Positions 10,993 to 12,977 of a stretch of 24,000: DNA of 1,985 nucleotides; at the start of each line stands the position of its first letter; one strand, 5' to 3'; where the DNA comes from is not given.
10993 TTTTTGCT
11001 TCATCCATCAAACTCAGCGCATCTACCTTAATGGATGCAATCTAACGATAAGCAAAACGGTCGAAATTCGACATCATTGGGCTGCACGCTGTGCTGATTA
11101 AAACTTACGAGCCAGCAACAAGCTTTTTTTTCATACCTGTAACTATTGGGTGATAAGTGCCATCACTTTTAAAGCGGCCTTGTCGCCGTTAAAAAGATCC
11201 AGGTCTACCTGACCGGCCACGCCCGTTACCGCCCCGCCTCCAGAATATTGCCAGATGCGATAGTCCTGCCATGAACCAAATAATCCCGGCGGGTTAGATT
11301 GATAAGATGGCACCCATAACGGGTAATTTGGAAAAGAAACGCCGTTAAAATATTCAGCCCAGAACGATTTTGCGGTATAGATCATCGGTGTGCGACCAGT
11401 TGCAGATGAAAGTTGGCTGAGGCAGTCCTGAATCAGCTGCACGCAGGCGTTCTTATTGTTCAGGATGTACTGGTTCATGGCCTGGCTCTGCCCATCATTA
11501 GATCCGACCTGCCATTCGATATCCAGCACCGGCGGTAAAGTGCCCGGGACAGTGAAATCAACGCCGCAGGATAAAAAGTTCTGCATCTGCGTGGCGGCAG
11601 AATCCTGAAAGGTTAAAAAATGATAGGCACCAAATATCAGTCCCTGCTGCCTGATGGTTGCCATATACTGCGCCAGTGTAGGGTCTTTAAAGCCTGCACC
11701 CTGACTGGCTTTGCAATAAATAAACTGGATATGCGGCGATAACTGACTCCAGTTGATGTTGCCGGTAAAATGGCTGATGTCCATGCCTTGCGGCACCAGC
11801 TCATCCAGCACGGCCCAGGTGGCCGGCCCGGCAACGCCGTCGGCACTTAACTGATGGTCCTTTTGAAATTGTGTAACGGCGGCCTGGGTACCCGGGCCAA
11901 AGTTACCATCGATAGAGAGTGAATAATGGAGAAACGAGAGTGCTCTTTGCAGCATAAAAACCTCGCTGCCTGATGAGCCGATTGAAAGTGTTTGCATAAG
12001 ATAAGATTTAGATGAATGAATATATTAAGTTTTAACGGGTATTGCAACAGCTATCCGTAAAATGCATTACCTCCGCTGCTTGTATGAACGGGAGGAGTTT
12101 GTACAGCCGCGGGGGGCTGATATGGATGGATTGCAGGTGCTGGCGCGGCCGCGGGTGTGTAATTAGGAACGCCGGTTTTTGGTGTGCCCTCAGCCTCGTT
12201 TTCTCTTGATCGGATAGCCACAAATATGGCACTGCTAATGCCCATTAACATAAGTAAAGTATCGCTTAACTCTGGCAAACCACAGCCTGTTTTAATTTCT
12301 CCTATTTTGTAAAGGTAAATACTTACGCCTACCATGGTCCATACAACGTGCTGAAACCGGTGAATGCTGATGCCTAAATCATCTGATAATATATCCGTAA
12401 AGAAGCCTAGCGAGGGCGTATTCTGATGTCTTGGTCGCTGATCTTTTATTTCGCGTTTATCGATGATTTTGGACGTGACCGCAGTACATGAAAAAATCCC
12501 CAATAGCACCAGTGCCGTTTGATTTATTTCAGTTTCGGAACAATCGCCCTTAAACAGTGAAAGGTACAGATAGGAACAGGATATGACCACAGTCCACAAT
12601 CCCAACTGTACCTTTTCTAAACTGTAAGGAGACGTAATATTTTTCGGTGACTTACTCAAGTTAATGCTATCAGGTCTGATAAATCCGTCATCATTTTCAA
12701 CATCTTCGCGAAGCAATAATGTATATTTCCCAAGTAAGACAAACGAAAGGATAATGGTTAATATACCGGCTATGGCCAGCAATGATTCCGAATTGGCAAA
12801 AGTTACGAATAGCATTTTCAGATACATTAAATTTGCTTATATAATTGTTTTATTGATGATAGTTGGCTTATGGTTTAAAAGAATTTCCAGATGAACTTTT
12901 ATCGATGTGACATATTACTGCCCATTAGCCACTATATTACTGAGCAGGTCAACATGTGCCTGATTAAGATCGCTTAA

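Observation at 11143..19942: An 8.8-kb co-directional cluster reads as an R-body (Reb) locus with an unusually large paralog set plus accessory and lysis-like genes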

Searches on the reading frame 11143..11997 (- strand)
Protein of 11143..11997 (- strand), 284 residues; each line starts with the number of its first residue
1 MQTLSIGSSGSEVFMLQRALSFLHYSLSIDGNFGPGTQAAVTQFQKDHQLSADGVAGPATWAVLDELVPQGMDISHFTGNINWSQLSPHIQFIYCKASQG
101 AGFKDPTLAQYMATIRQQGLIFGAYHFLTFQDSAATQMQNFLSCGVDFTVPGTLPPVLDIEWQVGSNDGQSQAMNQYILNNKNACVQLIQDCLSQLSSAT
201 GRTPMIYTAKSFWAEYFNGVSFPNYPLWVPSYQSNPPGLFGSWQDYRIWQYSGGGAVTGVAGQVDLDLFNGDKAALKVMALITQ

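Call 4: search_protein_families(library=pfam, max_evalue=1, proteins=[window:11143-11997:-])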
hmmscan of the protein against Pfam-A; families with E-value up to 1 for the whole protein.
window:11143-11997:- (284 aa): 3 families
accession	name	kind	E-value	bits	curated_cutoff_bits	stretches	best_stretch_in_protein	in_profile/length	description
PF01183.26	Glyco_hydro_25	-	1.6e-39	136.5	27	1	72-260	1-180/180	Glycosyl hydrolases family 25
PF01471.23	PG_binding_1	-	4.3e-19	68.9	23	1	9-64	1-57/57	Putative peptidoglycan binding domain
PF09374.15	PG_binding_3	-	6.7e-06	26.6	24.6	1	13-43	3-34/76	Predicted Peptidoglycan domain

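Call 30: search_protein_families(library=ncbifam, max_evalue=0.1, proteins=[window:11143-11997:-])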
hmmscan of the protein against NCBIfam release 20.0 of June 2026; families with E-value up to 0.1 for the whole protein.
window:11143-11997:- (284 aa): 6 families
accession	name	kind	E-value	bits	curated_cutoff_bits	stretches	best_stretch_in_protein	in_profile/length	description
TIGR02869.1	spore_SleB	equivalog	3.1e-11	43.6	236.5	1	2-71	5-69/201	spore cortex-lytic enzyme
NF052335.1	PdgHdaseHSB129560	equivalog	7e-09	35.4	500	1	5-65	201-262/330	peptidoglycan hydrolase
NF052336.1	PdgHdaseHSB100310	equivalog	2e-08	34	500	1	15-64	196-313/316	peptidoglycan hydrolase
NF052377.1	lmo1851_S41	exception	0.00055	18.7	725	1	3-67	383-449/468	lmo1851 family serine protease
NF038080.1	PG_bind_siph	domain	0.0035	17.6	55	1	24-64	31-74/76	peptidoglycan-binding protein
TIGR03979.1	His_Ser_Rich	equivalog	0.031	14.2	121.65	1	17-58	138-180/190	His-Xaa-Ser repeat protein HxsA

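Call 31: search_protein_families(library=phrogs, max_evalue=0.01, proteins=[window:11143-11997:-])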
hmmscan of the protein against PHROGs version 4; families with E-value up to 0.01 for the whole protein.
window:11143-11997:- (284 aa): 16 families
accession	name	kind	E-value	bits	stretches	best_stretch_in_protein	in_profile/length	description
phrog_291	-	lysis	1.4e-42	147.1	1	70-273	114-309/509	endolysin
phrog_6219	-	lysis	1.9e-38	133.8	1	70-273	3-190/326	endolysin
phrog_6745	-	lysis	7.9e-30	105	1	70-252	5-182/396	endolysin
phrog_2649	-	lysis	1.1e-17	65.8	1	2-73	173-244/261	endolysin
phrog_1224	-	head and packaging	2.4e-15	57.8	1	1-65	1-65/438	endolysin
phrog_3084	-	lysis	6.9e-14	52.7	1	71-280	161-364/468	endolysin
phrog_1493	-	lysis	1.9e-12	48.1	1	7-71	244-312/394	endolysin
phrog_23704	-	unknown function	1.1e-10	43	1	191-276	41-123/134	-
phrog_16428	-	lysis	1.2e-08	35.1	1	16-64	470-518/520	endolysin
phrog_6707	-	lysis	1.8e-07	31.4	1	25-65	202-243/311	endolysin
phrog_1512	-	lysis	2.4e-07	32.1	1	3-66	176-244/314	endolysin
phrog_17214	-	lysis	3e-07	31.4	1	7-71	248-319/322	endolysin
phrog_880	-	lysis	1.3e-05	25.7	1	18-65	385-432/435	endolysin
phrog_23452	-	unknown function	0.00062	20.9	1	3-66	54-123/135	-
phrog_35916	-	unknown function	0.0015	18.5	1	92-192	32-135/488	-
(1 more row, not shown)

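Call 97: search_dna_similar(query=window:11143-11997:-, collection=phages, mode=protein, max_rows=12)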
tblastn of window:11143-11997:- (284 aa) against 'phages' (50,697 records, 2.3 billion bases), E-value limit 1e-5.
Records with a match: 355; places in all: 357; records where one place covers at least 80% of the query: 1.
Best place of each record, by identity: <60% 355.
By first word of the organism name: Salmonella 105; Bacillus 62; Mycobacterium 23; Rhizobium 17; Pseudomonas 16; Bacteriophage 13; Escherichia 13; Acinetobacter 10; Curtobacterium 9; Clostridium 9; and 31 more.
By host as written in the record: - 57; Salmonella enterica 22; Salmonella enterica subsp. enterica serovar Typhimurium 12; Mycobacterium smegmatis mc2 155 11; Bacillus cereus 10; Salmonella enterica subsp. enterica serovar Enteritidis PT1 9; Bacillus subtilis 8; Escherichia coli O157:H7 8; and 121 more.
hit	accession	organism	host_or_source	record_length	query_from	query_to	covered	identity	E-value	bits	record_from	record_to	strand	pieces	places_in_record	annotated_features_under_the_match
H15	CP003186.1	Thermoanaerobacterium phage THSA-485A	Thermoanaerobacterium saccharolyticum ...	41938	4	252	78%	34.5%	3e-11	126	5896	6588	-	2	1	glycoside hydrolase family 25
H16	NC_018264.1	Thermoanaerobacterium phage THSA-485A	Thermoanaerobacterium saccharolyticum ...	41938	4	252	78%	34.5%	3e-11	126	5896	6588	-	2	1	endolysin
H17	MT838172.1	Bacteriophage sp.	human fecal samples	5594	50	281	82%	31.5%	1e-21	100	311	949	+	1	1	record has no annotation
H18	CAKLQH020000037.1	Acinetobacter phage MD-2021a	not known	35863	62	271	74%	32.7%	6e-25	110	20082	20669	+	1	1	yegX: membrane-bound hydrolase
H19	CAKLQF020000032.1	Acinetobacter phage MD-2021a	not known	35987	62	271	74%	32.7%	6e-25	110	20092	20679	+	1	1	yegX: membrane-bound hydrolase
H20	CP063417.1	Parageobacillus phage JGon-2020a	Parageobacillus thermoglucosidasius 23.6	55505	67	276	74%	32.1%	5e-15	81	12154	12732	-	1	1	record has no annotation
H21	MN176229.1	Bacillus phage 055SW001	Bacillus subtilis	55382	57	267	74%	29.2%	9e-13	74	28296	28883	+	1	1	32: endolysin | 31: holin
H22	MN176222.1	Bacillus phage 022DV001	Bacillus subtilis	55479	57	267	74%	29.2%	9e-13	74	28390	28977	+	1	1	32: endolysin | 31: holin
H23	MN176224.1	Bacillus phage 031MP002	Bacillus subtilis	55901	57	267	74%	29.2%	1e-12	74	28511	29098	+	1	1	32: endolysin | 31: holin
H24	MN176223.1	Bacillus phage 031MP003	Bacillus subtilis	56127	57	267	74%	29.2%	1e-12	74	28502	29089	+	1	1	33: endolysin | 32: holin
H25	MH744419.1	Arthrobacter phage KBurrousTX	Arthrobacter sp. ATCC 21022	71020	70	280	74%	29.1%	5e-6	54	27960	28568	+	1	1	31: endolysin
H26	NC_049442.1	Arthrobacter phage KBurrousTX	Arthrobacter sp. ATCC 21022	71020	70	280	74%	29.1%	5e-6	54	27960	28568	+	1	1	31: endolysin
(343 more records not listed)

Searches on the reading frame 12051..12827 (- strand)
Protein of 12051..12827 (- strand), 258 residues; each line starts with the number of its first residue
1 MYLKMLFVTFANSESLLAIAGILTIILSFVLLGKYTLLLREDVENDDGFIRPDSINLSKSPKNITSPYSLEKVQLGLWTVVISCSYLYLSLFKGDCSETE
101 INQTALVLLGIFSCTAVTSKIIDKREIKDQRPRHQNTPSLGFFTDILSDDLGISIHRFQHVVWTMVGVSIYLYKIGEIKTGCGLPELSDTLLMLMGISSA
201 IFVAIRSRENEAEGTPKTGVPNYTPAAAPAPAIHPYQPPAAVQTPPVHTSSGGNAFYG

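Call 4: search_protein_families(library=pfam, max_evalue=1, proteins=[window:12051-12827:-])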
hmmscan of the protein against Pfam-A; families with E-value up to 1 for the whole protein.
window:12051-12827:- (258 aa): 0 families

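Call 30: search_protein_families(library=ncbifam, max_evalue=0.1, proteins=[window:12051-12827:-])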
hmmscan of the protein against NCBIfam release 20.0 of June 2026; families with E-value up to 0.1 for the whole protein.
window:12051-12827:- (258 aa): 0 families

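Call 31: search_protein_families(library=phrogs, max_evalue=0.01, proteins=[window:12051-12827:-])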
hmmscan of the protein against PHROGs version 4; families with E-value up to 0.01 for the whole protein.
window:12051-12827:- (258 aa): 0 families
